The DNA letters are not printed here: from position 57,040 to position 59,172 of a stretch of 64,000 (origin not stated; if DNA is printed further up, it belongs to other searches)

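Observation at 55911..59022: Two-subunit ATP-citrate lyase (aclB-aclA) directly downstream of fusA, with no other TCA genes in the window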

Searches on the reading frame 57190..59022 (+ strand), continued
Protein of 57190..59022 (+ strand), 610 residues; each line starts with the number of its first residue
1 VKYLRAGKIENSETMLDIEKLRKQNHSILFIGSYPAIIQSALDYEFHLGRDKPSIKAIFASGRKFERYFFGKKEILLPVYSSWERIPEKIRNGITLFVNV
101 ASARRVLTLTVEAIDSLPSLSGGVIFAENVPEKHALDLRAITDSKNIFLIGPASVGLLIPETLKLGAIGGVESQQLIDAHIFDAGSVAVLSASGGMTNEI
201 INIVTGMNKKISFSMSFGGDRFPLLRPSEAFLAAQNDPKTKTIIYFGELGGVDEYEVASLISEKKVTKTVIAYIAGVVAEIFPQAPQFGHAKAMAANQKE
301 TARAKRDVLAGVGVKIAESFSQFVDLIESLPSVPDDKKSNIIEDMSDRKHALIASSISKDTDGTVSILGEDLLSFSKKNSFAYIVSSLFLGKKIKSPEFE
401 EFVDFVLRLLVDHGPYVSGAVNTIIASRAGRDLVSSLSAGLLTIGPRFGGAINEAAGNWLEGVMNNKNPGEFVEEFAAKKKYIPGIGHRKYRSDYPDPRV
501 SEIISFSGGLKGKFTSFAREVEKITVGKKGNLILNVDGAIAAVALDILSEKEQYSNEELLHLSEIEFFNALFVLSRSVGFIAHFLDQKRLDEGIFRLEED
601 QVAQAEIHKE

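Call 30: search_protein_families(library=pfam, proteins=[L025:7619-8821:+, L023:6600-7619:+, L017:3553-4026:+, L061:3129-4049:-, L010:2954-4507:+, L019:1466-2920:-, L032:10475-11278:+, L014:12557-13645:+, L008:18226-19782:+], max_evalue=0.001)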
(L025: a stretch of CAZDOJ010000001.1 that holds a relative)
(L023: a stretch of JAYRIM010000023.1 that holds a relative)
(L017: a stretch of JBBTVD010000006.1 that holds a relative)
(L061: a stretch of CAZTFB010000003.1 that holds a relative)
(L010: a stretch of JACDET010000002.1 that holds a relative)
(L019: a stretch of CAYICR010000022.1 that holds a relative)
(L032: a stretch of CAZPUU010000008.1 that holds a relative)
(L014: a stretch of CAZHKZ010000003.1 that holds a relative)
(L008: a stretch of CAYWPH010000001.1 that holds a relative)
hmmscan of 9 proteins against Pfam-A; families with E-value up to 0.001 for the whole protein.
L025:7619-8821:+ (400 aa): 6 families
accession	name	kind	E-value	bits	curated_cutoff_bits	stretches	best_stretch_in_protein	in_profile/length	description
PF00155.27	Aminotran_1_2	-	5.6e-57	194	19.7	1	38-388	2-360/361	Aminotransferase class I and II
PF01053.26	Cys_Met_Meta_PP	-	3.3e-06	26.4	27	1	85-221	56-181/381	Cys/Met metabolism PLP-dependent enzyme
PF01212.27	Beta_elim_lyase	-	6.6e-05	22.8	27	1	83-269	34-222/288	Beta-eliminating lyase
PF01041.23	DegT_DnrJ_EryC1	-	7.4e-05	22.6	19.8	1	84-224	27-156/360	DegT/DnrJ/EryC1/StrS aminotransferase family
PF01276.26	OKR_DC_1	-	0.00012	21.4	27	1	93-217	79-207/417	Orn/Lys/Arg decarboxylase, major domain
PF00266.25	Aminotran_5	-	0.00013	21.5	21.5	1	84-216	46-178/371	Aminotransferase class-V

L023:6600-7619:+ (339 aa): 4 families
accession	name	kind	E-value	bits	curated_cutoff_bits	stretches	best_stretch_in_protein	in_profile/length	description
PF00107.32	ADH_zinc_N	-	7.5e-24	84.6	31.8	1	180-300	1-127/129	Zinc-binding dehydrogenase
PF08240.17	ADH_N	-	1.5e-23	83.4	23.5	1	30-140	2-101/104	Alcohol dehydrogenase GroES-like domain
PF16912.11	Glu_dehyd_C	-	2.2e-10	40.8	34.9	1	158-326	19-200/211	Glucose dehydrogenase C-terminus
PF13602.12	ADH_zinc_N_2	-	1.6e-05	26.3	27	1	213-336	1-133/134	Zinc-binding dehydrogenase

L017:3553-4026:+ (157 aa): 2 families
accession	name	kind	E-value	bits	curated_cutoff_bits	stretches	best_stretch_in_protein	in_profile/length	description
PF03449.20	GreA_GreB_N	-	4.7e-26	91.2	24.5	1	9-76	2-69/71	Transcription elongation factor, N-terminal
PF01272.25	GreA_GreB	-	3.7e-24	84.9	26.9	1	86-156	3-75/77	Transcription elongation factor, GreA/GreB, C-term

L061:3129-4049:- (306 aa): 0 families

L010:2954-4507:+ (517 aa): 2 families
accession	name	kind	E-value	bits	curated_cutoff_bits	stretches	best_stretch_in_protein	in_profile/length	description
PF01547.30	SBP_bac_1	-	1.2e-32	114.6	26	1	131-411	6-304/307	Bacterial extracellular solute-binding protein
PF13416.11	SBP_bac_8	-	2e-28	100.4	27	1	136-420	2-256/279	Bacterial extracellular solute-binding protein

L019:1466-2920:- (484 aa): 2 families
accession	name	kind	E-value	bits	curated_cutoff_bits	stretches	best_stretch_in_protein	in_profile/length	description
PF04294.18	VanW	-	1.1e-41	141.9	27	1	266-396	1-127/130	VanW like protein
PF12229.13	PG_binding_4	-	4.1e-15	56.4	22.1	1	106-214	1-107/117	Putative peptidoglycan binding domain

L032:10475-11278:+ (267 aa): 1 family
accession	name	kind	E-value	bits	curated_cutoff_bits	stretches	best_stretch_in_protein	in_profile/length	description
PF01261.30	AP_endonuc_2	-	3e-15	57.1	31.1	1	31-254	4-241/249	Xylose isomerase-like TIM barrel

L014:12557-13645:+ (362 aa): 1 family
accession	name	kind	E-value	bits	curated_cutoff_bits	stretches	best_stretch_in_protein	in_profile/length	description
PF00704.34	Glyco_hydro_18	-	1.3e-19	71.5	29.6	1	98-360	51-315/317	Glycosyl hydrolases family 18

L008:18226-19782:+ (518 aa): 4 families
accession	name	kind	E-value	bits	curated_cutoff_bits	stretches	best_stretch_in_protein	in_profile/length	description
PF01921.24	tRNA-synt_1f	-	1.7e-97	327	27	1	12-373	2-359/360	tRNA synthetases class I (K)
PF01406.26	tRNA-synt_1e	-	1.4e-07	31.7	27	1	40-335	21-292/301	tRNA synthetases class I (C) catalytic domain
PF09334.17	tRNA-synt_1g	-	2e-06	27.3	20.1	1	288-334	319-366/391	tRNA synthetases class I (M)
PF19269.4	Anticodon_2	-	6e-06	27.1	23.6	1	439-517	59-139/141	Anticodon binding domain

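Call 32: search_protein_families(library=ncbifam, proteins=[L025:7619-8821:+, L023:6600-7619:+], max_evalue=1e-10)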
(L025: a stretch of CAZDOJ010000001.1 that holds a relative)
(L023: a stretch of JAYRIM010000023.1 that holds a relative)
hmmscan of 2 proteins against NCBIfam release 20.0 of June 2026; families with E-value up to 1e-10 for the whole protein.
L025:7619-8821:+ (400 aa): 11 families
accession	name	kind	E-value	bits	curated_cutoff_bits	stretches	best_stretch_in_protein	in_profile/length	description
TIGR01825.1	gly_Cac_T_rel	subfamily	6.4e-149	495.8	535.4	1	16-399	12-385/385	BioF/Kbl family PLP-dependent acyltransferase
NF005394.0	PRK06939.1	equivalog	3.3e-137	457.4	460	1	14-398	18-396/397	glycine C-acetyltransferase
TIGR01822.1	2am3keto_CoA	equivalog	7e-113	377.5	493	1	15-399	15-393/393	glycine C-acetyltransferase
TIGR00858.1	bioF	equivalog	6.6e-109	364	426.45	1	21-385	5-360/365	8-amino-7-oxononanoate synthase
NF047600.1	SerpalmtaseCFB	equivalog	1.2e-103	346.8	640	1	22-396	28-392/395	serine palmitoyltransferase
TIGR01821.1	5aminolev_synth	equivalog_domain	8.2e-80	268.6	338.55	1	38-397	46-398/402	5-aminolevulinate synthase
NF047599.1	SerpalmtaseBetaP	equivalog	3.4e-79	266.3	500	1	30-396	36-393/394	serine palmitoyltransferase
NF047603.1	SerpalmtaseAlphaP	equivalog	6.7e-64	216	670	1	33-399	41-399/399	serine palmitoyltransferase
NF005526.0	PRK07179.1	equivalog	5.3e-48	163.6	428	1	36-388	53-391/407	alpha-hydroxyketone-type quorum-sensing autoinducer synthase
NF005697.0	PRK07505.1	subfamily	1.1e-44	152.7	342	1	26-384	37-390/405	hypothetical protein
NF004608.1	PRK05937.1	equivalog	3.4e-31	108.3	399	1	40-280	13-243/366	8-amino-7-oxononanoate synthase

L023:6600-7619:+ (339 aa): 19 families
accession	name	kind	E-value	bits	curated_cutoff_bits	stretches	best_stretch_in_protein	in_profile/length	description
TIGR00692.1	tdh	equivalog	4.6e-104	348.1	458.35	1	8-338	1-339/340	L-threonine 3-dehydrogenase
NF003808.0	PRK05396.1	equivalog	1.1e-102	343.5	380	1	6-337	1-338/341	L-threonine 3-dehydrogenase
NF041097.1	keto_inos_dh_IolM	equivalog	3.2e-52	177.5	450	1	18-338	40-388/389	scyllo-inosose 3-dehydrogenase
NF007489.0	PRK10083.1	equivalog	2.5e-44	151.7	376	1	6-337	1-335/339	Zn-dependent oxidoreductase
NF007375.0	PRK09880.1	equivalog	5.8e-44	150.3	469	1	4-327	4-330/344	L-idonate 5-dehydrogenase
NF010344.0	PRK13771.1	subfamily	1.5e-35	122.8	349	1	6-337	1-331/334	putative alcohol dehydrogenase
NF007642.0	PRK10309.1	equivalog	5.3e-30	104.8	550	1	14-337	8-344/347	galactitol-1-phosphate 5-dehydrogenase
NF041172.1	AcrlCoa_red_Thmprot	equivalog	1.6e-29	102.9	500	1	6-337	1-332/334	acryloyl-CoA reductase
TIGR03366.1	HpnZ_proposed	hypoth_equivalog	1.5e-27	96.6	328.1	1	27-265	2-260/315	putative phosphonate catabolism associated alcohol dehydrogenase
TIGR03451.1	mycoS_dep_FDH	equivalog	4.7e-26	91.4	512.9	1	156-332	165-351/358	S-(hydroxymethyl)mycothiol dehydrogenase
TIGR03989.1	Rxyl_3153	subfamily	1e-25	90.8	440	1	124-331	138-362/370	NDMA-dependent alcohol dehydrogenase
NF047908.1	AldhRedAhr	equivalog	4.6e-23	81.6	470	1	14-332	12-327/335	NADPH-dependent aldehyde reductase Ahr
TIGR02818.1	adh_III_F_hyde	equivalog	2.5e-21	76.2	543.95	1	127-332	140-361/368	S-(hydroxymethyl)glutathione dehydrogenase/class III alcohol dehydrogenase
NF006940.0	PRK09422.1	equivalog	1.1e-19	70.6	344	1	8-330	4-325/338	alcohol dehydrogenase AdhP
TIGR02822.1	adh_fam_2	subfamily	1.6e-17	63.6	283.5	1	20-330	19-320/329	zinc-binding alcohol dehydrogenase family protein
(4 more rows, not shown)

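Call 44: list_cluster_members(proteins=[P0196, P0190, P0261, P0128, P0143, P0131, P0133, P0140, P0135, P0145])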
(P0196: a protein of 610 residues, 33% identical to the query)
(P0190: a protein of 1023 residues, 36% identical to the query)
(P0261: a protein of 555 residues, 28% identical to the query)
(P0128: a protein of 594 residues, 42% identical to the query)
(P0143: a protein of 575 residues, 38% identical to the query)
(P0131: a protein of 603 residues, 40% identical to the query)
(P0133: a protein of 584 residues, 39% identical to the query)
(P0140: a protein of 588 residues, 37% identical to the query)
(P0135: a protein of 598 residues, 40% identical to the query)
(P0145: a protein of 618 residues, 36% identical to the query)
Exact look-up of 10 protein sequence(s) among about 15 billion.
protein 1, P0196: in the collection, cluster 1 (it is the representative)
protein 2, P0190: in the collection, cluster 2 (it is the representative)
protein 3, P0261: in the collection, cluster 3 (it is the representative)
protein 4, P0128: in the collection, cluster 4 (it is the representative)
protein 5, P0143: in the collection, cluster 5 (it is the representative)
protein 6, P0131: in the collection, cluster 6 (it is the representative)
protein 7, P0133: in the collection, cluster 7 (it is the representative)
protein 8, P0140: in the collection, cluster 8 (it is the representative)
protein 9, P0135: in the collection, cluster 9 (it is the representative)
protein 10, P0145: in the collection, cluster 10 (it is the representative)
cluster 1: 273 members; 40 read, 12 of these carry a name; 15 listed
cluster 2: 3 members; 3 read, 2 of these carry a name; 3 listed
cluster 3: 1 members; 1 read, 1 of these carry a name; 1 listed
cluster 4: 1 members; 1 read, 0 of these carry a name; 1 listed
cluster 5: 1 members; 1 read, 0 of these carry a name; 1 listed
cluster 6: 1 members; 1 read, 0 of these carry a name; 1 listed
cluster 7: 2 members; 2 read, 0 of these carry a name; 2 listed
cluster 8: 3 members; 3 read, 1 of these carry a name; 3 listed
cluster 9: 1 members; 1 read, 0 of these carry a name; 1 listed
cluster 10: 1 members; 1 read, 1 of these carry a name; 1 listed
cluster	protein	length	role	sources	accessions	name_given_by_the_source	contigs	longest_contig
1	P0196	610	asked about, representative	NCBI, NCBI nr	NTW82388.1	MAG: ATP citrate lyase [Chlorobiaceae bacterium] | ATP citrate lyase [Chlorobiaceae bacterium]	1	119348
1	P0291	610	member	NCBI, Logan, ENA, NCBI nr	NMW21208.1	MAG: ATP citrate lyase [Chlorobiaceae bacterium] | ATP citrate lyase [Chlorobiaceae bacterium]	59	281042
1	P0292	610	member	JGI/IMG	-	ATP-citrate lyase alpha-subunit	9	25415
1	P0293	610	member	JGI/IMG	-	ATP-citrate lyase alpha-subunit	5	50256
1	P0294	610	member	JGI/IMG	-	ATP-citrate lyase alpha-subunit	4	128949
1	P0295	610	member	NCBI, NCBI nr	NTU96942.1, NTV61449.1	MAG: ATP citrate lyase [Chlorobiaceae bacterium] | ATP citrate lyase [Chlorobiaceae bacterium]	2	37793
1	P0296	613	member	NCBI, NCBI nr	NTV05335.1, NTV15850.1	MAG: ATP citrate lyase [Chlorobiaceae bacterium] | ATP citrate lyase [Chlorobiaceae bacterium]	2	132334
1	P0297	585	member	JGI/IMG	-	ATP-citrate lyase alpha-subunit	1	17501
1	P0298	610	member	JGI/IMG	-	ATP-citrate lyase alpha-subunit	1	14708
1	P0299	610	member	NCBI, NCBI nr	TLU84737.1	MAG: ATP citrate lyase [Chlorobium sp.]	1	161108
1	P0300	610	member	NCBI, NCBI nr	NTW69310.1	MAG: ATP citrate lyase [Chlorobiaceae bacterium] | ATP citrate lyase [Chlorobiaceae bacterium]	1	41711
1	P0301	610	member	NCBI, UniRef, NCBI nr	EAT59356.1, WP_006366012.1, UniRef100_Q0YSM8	citrate/2-methylcitrate synthase [Chlorobium ferrooxidans] | CoA-binding:ATP-citrate lyase/succinyl-CoA ligase n=1 Tax=Chlorobium ferrooxidans DSM ...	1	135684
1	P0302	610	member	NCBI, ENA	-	-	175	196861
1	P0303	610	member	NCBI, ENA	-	-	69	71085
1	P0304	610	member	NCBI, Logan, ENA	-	-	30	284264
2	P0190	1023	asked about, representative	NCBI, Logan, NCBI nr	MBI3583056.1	MAG: hypothetical protein HY096_03775 [Nitrospinae bacterium] | hypothetical protein [Nitrospinota bacterium]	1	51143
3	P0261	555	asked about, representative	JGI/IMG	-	succinyl-CoA synthetase alpha subunit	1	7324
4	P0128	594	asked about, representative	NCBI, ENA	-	-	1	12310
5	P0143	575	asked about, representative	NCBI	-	-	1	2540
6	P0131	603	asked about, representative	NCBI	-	-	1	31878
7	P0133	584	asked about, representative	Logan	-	-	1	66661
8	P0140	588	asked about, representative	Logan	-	-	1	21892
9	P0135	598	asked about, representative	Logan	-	-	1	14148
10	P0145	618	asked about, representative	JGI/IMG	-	ATP-citrate lyase alpha-subunit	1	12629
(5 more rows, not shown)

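Call 51: search_protein_families(library=pfam, proteins=[L072:4783-6477:+, L072:2671-4209:+, L045:5446-6003:+, L069:480-1436:+, L048:7021-7368:+, L040:8338-8808:+, L054:6970-8769:-, L060:6252-6872:-, L067:2344-3636:+, L076:2469-3083:+], max_evalue=0.00001)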
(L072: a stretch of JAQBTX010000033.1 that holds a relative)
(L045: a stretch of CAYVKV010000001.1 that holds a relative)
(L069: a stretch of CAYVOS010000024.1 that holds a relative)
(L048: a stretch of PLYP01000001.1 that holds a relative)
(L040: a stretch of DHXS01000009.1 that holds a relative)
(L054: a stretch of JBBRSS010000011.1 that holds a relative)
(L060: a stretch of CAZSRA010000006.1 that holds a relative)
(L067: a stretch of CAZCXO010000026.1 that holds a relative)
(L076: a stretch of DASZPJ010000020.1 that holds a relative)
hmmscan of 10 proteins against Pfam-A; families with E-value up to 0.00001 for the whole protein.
L072:4783-6477:+ (564 aa): 0 families

L072:2671-4209:+ (512 aa): 1 family
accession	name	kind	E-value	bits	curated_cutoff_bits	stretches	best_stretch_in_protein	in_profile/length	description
PF14010.12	PEPcase_2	-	1.3e-133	446.6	25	1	12-512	1-493/493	Phosphoenolpyruvate carboxylase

L045:5446-6003:+ (185 aa): 2 families
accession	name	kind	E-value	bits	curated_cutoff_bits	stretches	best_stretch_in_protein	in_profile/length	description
PF22769.1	DCD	-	3.7e-38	131.5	27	1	3-158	1-152/153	dCTP deaminase-like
PF00692.24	dUTPase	-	1.7e-07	31.5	22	1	72-165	17-109/129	dUTPase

L069:480-1436:+ (318 aa): 1 family
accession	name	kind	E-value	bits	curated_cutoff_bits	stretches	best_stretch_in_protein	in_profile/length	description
PF02096.25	60KD_IMP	-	2.3e-39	135.4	35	1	26-260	1-160/163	60Kd inner membrane protein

L048:7021-7368:+ (115 aa): 1 family
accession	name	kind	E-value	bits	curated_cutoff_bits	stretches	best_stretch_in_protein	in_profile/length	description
PF00825.24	Ribonuclease_P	-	4.6e-17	62.5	22.3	1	2-109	1-107/109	Ribonuclease P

L040:8338-8808:+ (156 aa): 2 families
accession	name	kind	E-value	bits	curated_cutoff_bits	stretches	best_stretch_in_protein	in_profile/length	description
PF01424.28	R3H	-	1.7e-18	66.9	26.8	1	95-151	3-59/60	R3H domain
PF13083.13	KH_KhpA-B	-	1.2e-07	32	32.1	1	15-83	7-72/73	KhpA/KhpB, KH domain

L054:6970-8769:- (599 aa): 2 families
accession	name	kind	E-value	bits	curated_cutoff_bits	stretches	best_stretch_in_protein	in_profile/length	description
PF04294.18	VanW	-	4.8e-38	130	27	1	403-535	2-129/130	VanW like protein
PF12229.13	PG_binding_4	-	7.2e-25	87.9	22.1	2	103-210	3-109/117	Putative peptidoglycan binding domain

L060:6252-6872:- (206 aa): 2 families
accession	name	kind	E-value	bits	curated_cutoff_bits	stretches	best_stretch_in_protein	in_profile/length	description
PF00717.28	Peptidase_S24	-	6.4e-31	106.9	23.3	1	84-200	1-116/116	Peptidase S24-like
PF01726.22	LexA_DNA_bind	-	1.5e-16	60.3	23.7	1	3-65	2-64/65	LexA DNA binding domain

L067:2344-3636:+ (430 aa): 4 families
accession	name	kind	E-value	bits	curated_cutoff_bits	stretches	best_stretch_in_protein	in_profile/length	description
PF02878.22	PGM_PMM_I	-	3.7e-36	124.3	22.5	1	4-135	2-134/138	Phosphoglucomutase/phosphomannomutase, alpha/beta/alpha domain I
PF02880.22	PGM_PMM_III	-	7.9e-30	103.8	20.7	1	252-351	1-107/115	Phosphoglucomutase/phosphomannomutase, alpha/beta/alpha domain III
PF02879.22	PGM_PMM_II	-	7.7e-15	55.7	29.3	1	154-248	3-103/103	Phosphoglucomutase/phosphomannomutase, alpha/beta/alpha domain II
PF00408.26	PGM_PMM_IV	-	4.1e-14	52.8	23.1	1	362-425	1-64/68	Phosphoglucomutase/phosphomannomutase, C-terminal domain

L076:2469-3083:+ (204 aa): 1 family
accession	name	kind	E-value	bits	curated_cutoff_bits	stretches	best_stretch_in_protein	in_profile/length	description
PF00583.31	Acetyltransf_1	-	6.5e-06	26.8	20.7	1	74-172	23-116/116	Acetyltransferase (GNAT) family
